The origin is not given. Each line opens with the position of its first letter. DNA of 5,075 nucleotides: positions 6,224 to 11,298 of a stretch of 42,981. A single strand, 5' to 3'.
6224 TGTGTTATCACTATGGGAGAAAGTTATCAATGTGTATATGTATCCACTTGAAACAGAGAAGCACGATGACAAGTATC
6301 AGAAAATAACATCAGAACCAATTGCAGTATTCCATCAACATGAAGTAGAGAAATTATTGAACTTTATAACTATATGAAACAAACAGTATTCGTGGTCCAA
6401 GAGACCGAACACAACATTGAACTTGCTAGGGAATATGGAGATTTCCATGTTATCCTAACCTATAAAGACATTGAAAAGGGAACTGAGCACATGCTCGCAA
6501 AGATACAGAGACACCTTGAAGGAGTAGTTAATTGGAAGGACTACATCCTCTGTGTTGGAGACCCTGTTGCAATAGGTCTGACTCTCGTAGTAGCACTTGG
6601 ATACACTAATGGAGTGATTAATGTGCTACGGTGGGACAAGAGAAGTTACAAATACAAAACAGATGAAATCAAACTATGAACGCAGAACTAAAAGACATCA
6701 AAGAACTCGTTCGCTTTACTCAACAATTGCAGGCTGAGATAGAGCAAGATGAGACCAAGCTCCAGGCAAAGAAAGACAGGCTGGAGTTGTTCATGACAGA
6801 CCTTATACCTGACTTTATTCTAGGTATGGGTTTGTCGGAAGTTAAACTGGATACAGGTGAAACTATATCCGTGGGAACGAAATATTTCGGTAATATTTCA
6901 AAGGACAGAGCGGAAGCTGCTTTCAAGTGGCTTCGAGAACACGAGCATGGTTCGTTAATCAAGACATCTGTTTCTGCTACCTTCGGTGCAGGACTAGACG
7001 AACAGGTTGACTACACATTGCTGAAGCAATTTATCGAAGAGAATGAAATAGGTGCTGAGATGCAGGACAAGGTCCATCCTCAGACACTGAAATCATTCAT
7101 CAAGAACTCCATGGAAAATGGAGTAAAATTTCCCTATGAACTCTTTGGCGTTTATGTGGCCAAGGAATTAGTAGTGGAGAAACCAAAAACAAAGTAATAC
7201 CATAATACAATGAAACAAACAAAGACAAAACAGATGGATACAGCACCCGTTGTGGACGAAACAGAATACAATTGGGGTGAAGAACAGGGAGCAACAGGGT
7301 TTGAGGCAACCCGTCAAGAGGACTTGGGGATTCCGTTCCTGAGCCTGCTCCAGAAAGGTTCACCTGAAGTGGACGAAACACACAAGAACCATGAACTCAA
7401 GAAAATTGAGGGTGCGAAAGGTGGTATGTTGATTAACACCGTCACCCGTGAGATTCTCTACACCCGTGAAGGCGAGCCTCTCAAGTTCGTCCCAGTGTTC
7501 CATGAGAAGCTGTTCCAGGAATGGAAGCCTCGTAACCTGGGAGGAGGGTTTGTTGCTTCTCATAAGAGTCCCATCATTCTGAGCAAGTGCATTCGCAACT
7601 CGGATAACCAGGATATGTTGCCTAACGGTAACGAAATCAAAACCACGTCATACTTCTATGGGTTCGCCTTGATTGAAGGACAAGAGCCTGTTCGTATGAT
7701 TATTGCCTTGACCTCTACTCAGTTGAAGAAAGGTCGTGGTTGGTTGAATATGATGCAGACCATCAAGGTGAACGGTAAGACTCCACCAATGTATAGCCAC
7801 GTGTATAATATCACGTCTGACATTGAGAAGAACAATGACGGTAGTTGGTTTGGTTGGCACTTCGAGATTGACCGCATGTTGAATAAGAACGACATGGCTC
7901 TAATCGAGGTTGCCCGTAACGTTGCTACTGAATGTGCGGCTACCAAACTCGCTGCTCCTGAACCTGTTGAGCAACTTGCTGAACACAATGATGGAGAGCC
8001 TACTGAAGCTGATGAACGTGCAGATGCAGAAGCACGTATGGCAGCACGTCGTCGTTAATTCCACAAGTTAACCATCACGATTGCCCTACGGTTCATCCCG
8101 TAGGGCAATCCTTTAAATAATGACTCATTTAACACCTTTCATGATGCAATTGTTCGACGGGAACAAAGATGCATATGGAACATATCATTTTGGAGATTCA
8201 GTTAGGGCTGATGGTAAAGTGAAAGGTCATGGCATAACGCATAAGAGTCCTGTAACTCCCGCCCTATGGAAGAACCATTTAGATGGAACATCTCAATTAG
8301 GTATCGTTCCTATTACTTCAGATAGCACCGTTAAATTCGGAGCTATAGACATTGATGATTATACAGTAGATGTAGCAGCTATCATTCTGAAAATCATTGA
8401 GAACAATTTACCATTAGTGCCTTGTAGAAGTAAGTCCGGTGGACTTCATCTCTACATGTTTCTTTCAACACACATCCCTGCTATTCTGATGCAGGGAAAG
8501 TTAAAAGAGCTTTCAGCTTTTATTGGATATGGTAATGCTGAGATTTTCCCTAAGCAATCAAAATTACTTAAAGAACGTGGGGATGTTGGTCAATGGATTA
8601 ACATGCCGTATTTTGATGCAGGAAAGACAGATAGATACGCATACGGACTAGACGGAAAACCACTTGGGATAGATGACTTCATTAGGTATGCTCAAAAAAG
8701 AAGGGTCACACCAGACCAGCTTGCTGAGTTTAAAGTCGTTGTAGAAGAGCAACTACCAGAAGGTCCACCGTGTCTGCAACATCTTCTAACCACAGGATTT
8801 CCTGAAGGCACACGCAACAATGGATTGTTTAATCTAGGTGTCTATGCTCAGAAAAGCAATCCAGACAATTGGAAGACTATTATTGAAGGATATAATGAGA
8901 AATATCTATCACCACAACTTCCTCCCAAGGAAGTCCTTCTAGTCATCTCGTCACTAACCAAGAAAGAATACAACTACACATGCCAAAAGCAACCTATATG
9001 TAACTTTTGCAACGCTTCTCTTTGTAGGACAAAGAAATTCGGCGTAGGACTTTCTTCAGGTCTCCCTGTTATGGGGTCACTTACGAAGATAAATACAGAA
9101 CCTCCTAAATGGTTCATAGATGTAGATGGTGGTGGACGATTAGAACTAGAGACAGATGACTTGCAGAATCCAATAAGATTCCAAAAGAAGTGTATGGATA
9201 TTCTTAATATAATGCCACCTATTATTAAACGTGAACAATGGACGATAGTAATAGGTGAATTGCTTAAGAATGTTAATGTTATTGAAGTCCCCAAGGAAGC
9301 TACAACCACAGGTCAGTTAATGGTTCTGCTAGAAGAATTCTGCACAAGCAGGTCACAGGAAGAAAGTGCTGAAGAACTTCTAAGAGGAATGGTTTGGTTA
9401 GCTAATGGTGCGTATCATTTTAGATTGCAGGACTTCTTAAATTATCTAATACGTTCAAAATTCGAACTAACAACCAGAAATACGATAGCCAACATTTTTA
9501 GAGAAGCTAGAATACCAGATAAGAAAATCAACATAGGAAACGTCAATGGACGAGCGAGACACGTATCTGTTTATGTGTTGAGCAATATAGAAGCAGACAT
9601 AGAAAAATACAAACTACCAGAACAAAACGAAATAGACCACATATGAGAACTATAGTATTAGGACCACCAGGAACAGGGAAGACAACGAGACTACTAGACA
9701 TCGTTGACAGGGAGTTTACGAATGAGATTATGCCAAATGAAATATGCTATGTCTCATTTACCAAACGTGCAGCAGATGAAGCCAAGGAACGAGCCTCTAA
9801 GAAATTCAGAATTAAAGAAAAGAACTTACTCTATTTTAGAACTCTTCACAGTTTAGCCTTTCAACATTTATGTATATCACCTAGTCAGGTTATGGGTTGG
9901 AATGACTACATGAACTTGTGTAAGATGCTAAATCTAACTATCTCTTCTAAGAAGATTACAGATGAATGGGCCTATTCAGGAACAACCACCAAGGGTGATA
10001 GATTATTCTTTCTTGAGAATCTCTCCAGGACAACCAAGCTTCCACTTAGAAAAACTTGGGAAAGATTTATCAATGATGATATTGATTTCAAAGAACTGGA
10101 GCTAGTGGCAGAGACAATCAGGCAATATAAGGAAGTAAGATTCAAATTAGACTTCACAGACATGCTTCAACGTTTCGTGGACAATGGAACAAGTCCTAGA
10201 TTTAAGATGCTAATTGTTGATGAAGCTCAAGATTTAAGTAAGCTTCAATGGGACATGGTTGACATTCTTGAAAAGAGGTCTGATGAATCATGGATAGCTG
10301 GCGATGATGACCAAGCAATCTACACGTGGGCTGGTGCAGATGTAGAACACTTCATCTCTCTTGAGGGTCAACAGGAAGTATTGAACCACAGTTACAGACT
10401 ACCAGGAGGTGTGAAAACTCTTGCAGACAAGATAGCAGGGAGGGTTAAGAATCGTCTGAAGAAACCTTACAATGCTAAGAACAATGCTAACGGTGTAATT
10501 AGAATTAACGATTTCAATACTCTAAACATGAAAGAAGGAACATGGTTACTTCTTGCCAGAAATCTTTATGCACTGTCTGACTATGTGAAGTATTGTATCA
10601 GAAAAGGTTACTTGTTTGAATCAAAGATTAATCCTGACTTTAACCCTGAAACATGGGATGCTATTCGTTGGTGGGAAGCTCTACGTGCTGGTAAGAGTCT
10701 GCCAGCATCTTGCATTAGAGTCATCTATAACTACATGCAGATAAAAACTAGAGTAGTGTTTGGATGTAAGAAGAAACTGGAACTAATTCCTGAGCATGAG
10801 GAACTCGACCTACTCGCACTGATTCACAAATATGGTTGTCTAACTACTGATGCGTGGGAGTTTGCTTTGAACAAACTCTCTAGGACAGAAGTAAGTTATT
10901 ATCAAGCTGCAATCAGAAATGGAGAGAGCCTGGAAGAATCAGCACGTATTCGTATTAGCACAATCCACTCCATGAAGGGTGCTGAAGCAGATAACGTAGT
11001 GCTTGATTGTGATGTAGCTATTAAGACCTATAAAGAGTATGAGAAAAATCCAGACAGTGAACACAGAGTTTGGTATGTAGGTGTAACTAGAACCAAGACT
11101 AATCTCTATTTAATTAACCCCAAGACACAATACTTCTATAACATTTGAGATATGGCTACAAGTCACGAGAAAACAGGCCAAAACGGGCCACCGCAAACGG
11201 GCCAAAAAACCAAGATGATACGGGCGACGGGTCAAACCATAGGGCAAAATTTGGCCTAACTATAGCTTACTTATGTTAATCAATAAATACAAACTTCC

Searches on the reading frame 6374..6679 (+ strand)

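Call 43: search_protein_families(library=pfam, proteins=[window:6374-6679:+], max_evalue=0.01)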
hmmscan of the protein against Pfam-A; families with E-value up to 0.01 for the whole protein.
window:6374-6679:+ (101 aa): 1 family
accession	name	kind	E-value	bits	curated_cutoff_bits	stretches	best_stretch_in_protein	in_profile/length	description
PF23992.1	Pam3_gp32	-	5.1e-19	68.6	27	1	4-100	2-107/108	Phage Pam3 gp32-like protein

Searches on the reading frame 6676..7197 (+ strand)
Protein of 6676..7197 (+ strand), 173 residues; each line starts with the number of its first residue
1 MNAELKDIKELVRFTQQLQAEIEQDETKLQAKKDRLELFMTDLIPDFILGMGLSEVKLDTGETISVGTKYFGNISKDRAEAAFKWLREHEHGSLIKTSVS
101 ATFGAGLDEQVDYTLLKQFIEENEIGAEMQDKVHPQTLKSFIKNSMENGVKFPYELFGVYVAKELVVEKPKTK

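Call 43: search_protein_families(library=pfam, proteins=[window:6676-7197:+], max_evalue=0.01)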
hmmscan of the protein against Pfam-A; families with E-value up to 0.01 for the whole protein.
window:6676-7197:+ (173 aa): 2 families
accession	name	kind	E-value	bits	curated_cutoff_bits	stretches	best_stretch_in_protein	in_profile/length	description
PF23984.1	DUF7307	-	1.2e-28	100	27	1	8-169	2-129/129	Pam3 gp33-like protein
PF11236.13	DUF3037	-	0.0024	18.5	22.6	1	26-112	31-111/118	Protein of unknown function (DUF3037)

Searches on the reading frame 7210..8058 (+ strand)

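Call 43: search_protein_families(library=pfam, proteins=[window:7210-8058:+], max_evalue=0.01)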
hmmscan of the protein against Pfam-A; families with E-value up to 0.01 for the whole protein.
window:7210-8058:+ (282 aa): 1 family
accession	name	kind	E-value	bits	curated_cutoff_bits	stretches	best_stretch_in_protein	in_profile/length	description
PF23977.1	Pam3_Gp34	-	1.5e-50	172.7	27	1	21-236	12-223/235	Pam3 phage gp34-like protein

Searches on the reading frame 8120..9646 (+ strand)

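Call 43: search_protein_families(library=pfam, proteins=[window:8120-9646:+], max_evalue=0.01)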
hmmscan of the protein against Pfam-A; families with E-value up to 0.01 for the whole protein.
window:8120-9646:+ (508 aa): 1 family
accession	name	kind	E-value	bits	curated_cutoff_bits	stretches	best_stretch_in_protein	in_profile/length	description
PF22548.2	AEP-TOTE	-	2.8e-11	43.9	27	1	42-180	58-205/230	TOTE conflict system, Archaeo-Eukaryotic Primase domain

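Call 71: search_protein_families(library=phrogs, proteins=[window:8120-9646:+], max_evalue=0.01)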
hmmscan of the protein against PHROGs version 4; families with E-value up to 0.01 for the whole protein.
window:8120-9646:+ (508 aa): 1 family
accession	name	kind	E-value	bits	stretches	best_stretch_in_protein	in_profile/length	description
phrog_21866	-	DNA, RNA and nucleotide metabolism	8.4e-91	306.9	1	9-491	8-528/538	primase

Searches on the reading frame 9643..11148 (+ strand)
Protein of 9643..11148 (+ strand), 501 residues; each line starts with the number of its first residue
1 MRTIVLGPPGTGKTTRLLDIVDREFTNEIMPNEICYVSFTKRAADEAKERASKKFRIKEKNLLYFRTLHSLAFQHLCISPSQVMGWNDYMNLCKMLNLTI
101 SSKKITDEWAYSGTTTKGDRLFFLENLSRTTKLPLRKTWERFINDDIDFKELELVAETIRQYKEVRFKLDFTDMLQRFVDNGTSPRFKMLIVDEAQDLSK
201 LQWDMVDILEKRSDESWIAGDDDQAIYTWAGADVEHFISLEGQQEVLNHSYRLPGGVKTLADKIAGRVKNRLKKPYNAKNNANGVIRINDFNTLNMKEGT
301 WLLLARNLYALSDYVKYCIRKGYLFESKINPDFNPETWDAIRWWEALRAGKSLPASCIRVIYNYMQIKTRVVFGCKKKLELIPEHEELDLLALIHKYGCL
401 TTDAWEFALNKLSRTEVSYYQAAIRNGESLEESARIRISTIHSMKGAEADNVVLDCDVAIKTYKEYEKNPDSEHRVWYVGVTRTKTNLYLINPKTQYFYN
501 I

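Call 43: search_protein_families(library=pfam, proteins=[window:9643-11148:+], max_evalue=0.01)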
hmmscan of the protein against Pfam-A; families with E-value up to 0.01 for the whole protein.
window:9643-11148:+ (501 aa): 11 families
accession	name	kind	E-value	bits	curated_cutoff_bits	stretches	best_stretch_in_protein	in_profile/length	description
PF00580.27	UvrD-helicase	-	1.1e-30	107.7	23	1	3-241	16-267/271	UvrD/REP helicase N-terminal domain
PF13245.12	AAA_19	-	2e-17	64.1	25.1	1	4-228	15-132/134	AAA domain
PF13361.12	UvrD_C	-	1.1e-10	41.9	25.6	1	423-491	272-346/350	UvrD-like helicase C-terminal domain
PF13538.12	UvrD_C_2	-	4.6e-08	33.2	27.4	1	436-491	2-52/52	UvrD-like helicase C-terminal domain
PF13604.12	AAA_30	-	6.9e-08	32.9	27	1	153-252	50-155/191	AAA domain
PF01443.25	Viral_helicase1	-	1.8e-05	25.1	21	0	428-491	169-227/228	Viral superfamily 1 RNA helicase core domain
PF13401.12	AAA_22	-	4.9e-05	24.1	27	0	158-210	54-105/130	AAA domain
PF13173.12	AAA_14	-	0.001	19.5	27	0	4-55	6-54/129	AAA domain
PF13086.12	AAA_11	-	0.0014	18.9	27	0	3-53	20-74/257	AAA domain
PF09848.15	SLFN-g3_helicase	-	0.0056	16.4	24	0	155-200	47-93/354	Schlafen group 3, DNA/RNA helicase domain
PF13479.12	AAA_24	-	0.0082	16.4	27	0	2-19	4-21/195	AAA domain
